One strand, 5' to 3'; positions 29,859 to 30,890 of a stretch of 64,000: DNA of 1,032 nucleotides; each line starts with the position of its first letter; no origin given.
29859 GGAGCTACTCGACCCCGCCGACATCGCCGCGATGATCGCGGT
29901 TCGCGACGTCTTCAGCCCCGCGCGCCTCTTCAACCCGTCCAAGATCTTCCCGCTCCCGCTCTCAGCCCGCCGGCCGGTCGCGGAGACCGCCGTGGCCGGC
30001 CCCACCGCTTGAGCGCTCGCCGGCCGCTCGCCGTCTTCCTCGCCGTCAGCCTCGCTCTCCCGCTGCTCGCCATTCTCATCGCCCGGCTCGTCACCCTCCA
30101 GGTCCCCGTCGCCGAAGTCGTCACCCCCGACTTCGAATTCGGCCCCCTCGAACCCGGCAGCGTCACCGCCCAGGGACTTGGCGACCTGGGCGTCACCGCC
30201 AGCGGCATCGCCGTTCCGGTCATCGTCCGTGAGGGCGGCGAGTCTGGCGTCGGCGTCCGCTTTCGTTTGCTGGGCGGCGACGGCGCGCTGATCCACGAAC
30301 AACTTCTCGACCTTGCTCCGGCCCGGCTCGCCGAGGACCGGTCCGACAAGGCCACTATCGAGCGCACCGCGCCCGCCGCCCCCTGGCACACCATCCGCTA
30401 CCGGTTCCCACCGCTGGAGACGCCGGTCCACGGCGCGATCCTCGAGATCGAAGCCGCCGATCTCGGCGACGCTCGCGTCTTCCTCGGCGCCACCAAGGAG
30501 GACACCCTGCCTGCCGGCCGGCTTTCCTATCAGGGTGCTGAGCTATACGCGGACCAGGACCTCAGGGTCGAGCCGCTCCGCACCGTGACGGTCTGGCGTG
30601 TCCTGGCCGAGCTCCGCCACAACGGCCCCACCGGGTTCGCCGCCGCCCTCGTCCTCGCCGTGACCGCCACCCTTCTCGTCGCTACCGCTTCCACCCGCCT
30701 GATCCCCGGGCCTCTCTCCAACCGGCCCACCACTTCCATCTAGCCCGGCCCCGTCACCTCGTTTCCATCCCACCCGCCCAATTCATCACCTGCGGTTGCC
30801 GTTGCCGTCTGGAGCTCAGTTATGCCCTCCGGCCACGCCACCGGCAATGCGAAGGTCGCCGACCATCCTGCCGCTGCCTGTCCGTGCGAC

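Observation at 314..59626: Unusually high density of inactivated genes in an otherwise ordinary chromosomal region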

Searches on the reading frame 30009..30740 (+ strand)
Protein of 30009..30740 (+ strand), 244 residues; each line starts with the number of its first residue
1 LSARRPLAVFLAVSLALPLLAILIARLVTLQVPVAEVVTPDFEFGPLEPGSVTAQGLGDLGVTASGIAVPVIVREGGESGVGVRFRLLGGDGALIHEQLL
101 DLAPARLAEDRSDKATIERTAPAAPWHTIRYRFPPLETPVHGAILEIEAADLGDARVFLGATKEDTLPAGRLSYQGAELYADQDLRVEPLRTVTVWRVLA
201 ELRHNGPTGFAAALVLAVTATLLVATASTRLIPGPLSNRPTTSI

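Call 39: search_protein_families(library=pfam, max_evalue=1, proteins=[window:30009-30740:+])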
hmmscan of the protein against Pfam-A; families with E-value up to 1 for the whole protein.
window:30009-30740:+ (244 aa): 1 family
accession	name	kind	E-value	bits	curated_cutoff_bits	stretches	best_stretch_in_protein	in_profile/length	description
PF03595.22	SLAC1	-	0.063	12.8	27.9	0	197-228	61-91/331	Voltage-dependent anion channel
